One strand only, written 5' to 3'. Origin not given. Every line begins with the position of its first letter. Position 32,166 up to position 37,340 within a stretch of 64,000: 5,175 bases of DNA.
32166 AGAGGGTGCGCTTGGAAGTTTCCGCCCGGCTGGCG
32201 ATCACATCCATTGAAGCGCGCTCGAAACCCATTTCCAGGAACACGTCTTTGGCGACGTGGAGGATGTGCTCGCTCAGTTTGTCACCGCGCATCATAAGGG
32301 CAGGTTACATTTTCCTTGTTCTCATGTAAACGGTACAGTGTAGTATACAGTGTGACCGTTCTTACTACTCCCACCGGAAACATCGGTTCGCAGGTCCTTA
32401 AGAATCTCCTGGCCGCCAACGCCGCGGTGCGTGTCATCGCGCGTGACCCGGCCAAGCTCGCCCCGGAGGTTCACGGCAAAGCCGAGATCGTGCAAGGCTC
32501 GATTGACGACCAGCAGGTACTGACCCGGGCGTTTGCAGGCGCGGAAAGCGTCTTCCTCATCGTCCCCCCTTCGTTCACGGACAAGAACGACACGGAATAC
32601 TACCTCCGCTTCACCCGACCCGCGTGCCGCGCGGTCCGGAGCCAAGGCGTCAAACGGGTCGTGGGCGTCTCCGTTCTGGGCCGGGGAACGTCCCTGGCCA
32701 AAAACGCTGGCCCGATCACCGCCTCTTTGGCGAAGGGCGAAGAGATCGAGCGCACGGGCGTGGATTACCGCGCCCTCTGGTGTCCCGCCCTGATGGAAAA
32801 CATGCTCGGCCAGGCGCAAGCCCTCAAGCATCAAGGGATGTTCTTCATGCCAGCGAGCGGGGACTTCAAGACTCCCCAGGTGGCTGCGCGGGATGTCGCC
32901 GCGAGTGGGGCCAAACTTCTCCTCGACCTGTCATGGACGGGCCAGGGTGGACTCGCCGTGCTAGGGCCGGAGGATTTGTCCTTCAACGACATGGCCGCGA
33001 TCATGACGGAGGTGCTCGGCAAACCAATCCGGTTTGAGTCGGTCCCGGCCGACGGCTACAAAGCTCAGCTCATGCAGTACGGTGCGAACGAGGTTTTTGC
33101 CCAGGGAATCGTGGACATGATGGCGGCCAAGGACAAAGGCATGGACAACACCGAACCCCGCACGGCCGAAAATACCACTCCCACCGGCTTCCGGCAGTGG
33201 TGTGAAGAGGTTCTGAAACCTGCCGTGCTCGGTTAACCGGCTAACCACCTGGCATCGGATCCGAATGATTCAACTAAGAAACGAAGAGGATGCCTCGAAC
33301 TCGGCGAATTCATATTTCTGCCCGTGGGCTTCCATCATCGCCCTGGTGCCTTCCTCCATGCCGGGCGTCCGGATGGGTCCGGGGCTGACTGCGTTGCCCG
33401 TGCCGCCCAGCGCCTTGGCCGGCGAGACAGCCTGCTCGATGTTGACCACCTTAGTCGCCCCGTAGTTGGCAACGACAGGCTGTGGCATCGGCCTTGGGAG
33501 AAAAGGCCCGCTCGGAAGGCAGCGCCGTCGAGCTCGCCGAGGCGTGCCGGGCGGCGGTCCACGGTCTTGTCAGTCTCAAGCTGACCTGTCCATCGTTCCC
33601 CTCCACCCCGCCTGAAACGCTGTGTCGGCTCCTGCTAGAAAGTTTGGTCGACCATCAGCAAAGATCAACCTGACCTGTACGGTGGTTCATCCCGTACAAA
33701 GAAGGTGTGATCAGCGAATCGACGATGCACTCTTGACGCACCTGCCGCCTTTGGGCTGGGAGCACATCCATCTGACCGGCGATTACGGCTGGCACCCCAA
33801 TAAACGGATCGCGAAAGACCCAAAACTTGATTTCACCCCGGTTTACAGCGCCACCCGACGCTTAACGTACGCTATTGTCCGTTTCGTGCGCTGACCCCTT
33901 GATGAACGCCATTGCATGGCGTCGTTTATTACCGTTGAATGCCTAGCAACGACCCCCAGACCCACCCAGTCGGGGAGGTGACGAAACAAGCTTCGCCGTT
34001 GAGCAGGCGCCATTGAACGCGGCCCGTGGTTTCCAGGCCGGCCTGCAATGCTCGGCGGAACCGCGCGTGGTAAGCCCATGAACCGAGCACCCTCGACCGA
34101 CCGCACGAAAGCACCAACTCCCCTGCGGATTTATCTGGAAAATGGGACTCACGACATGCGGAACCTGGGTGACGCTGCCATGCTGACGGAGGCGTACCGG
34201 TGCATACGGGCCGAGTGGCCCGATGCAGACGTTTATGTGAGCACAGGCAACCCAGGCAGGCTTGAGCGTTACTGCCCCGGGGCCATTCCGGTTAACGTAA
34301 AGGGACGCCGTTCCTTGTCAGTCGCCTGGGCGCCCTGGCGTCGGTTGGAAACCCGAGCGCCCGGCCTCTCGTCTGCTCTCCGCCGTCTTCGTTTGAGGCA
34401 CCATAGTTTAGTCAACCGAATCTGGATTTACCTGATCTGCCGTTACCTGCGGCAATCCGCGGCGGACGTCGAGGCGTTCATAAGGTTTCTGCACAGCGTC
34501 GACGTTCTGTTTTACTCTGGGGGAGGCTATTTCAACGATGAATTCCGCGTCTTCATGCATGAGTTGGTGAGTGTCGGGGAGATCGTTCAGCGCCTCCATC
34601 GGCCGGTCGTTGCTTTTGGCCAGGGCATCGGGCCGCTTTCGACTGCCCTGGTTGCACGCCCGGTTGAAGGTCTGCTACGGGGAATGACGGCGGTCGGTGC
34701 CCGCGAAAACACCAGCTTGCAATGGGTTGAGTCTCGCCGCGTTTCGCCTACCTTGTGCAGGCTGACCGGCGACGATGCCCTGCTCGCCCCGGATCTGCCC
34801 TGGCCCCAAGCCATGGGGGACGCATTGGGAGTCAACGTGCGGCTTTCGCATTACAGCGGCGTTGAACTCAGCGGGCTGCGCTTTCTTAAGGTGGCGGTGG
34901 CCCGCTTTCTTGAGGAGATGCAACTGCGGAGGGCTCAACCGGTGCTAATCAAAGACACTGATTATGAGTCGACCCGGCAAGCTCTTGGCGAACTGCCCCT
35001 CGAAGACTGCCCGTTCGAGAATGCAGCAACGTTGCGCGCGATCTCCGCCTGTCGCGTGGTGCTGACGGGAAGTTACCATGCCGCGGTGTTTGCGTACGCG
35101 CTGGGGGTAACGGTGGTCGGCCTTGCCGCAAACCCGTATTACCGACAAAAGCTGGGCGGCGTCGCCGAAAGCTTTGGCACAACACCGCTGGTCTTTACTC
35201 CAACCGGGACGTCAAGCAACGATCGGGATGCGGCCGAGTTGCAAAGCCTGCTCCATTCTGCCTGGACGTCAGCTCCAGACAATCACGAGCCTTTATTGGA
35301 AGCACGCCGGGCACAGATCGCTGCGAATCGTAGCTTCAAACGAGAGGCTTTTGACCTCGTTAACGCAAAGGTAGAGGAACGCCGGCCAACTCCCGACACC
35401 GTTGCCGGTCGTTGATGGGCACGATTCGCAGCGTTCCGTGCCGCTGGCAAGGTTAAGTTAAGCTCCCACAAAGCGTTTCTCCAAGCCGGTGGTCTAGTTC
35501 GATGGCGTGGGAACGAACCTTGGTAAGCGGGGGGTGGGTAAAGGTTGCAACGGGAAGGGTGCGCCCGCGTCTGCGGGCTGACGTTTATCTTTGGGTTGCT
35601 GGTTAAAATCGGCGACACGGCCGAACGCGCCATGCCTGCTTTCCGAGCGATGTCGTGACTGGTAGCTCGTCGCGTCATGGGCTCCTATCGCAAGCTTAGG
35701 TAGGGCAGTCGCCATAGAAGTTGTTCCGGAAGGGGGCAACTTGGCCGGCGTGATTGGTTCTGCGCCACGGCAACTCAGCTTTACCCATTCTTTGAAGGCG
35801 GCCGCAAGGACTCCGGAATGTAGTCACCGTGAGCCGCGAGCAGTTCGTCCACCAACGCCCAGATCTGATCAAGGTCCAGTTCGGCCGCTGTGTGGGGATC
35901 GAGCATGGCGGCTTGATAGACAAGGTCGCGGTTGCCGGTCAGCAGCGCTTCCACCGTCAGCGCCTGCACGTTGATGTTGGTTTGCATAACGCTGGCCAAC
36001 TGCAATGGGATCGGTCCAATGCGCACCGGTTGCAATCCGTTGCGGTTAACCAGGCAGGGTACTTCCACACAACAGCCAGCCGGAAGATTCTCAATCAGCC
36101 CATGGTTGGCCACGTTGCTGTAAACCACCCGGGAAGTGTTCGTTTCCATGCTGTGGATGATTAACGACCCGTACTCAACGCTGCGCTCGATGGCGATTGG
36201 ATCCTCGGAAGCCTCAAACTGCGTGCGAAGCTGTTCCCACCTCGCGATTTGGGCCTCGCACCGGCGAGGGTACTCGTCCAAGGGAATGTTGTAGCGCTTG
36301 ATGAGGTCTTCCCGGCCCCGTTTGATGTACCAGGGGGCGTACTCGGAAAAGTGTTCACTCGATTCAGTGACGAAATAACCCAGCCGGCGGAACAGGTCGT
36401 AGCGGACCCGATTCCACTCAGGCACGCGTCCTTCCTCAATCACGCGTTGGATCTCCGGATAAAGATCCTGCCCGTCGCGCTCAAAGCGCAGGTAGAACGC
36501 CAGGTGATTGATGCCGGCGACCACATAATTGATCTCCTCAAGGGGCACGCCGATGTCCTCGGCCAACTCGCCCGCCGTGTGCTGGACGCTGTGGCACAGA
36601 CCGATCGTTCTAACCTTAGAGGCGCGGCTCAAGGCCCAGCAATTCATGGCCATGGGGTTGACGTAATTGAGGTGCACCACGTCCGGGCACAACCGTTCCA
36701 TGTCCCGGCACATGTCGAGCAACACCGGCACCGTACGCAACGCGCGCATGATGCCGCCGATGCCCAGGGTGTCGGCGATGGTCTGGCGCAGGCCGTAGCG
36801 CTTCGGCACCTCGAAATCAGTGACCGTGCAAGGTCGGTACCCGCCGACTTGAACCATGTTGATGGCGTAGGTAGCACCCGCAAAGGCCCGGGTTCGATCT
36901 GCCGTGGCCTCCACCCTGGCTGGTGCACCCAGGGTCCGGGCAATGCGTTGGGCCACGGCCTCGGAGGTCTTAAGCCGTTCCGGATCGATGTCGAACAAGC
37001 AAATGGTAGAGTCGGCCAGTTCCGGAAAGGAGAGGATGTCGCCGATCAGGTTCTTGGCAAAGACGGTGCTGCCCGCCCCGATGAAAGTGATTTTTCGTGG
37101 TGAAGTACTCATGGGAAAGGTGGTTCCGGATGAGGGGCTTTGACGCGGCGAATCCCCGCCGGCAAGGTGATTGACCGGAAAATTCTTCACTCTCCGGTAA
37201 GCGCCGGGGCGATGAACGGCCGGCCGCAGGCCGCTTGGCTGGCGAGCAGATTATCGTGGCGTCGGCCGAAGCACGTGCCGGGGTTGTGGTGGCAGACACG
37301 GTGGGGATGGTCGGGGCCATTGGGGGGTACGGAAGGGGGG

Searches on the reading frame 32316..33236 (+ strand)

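Call 39: search_protein_families(library=ncbifam, proteins=[window:32316-33236:+], max_evalue=0.00001)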
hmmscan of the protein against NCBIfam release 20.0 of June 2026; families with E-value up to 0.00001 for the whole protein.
window:32316-33236:+ (306 aa): 2 families
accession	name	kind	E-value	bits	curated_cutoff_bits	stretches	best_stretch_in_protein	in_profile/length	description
TIGR03649.1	ergot_EASG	subfamily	8e-16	58.4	256.4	1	16-297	4-281/287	ergot alkaloid biosynthesis protein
TIGR03466.1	HpnA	hypoth_equivalog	4.7e-11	42.1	367.65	1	14-119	3-112/327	hopanoid-associated sugar epimerase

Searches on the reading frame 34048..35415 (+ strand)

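Call 39: search_protein_families(library=ncbifam, proteins=[window:34048-35415:+], max_evalue=0.00001)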
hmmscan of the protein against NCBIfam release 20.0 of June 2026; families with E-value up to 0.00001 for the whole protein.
window:34048-35415:+ (455 aa): 1 family
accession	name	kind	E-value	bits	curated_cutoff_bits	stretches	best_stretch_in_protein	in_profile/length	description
TIGR03609.1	S_layer_CsaB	equivalog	1.6e-20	73.7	213.1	1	140-366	55-283/301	polysaccharide pyruvyl transferase CsaB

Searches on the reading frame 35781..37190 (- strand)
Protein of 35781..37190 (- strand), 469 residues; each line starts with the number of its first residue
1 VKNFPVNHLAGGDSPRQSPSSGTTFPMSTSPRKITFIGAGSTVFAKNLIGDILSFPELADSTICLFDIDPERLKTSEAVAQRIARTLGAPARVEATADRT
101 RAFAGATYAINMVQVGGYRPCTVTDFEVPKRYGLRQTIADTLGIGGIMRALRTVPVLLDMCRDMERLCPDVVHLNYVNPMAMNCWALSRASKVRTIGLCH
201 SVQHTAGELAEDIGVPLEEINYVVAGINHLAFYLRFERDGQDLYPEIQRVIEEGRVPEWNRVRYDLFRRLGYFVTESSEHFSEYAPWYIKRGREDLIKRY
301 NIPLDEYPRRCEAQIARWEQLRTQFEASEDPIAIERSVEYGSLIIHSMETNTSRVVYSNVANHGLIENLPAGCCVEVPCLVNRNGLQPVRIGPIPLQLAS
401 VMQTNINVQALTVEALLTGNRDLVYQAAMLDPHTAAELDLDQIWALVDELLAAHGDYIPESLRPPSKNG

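Call 39: search_protein_families(library=ncbifam, proteins=[window:35781-37190:-], max_evalue=0.00001)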
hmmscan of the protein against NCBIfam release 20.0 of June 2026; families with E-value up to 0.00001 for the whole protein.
window:35781-37190:- (469 aa): 2 families
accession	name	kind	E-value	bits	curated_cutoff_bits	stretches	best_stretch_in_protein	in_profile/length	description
NF011657.0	PRK15076.1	subfamily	3.6e-206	684.9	486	1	32-462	3-430/432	alpha-galactosidase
NF041089.1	alpha_gluc_AglA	equivalog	1.6e-49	169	650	2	33-260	2-230/464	alpha-glucosidase AglA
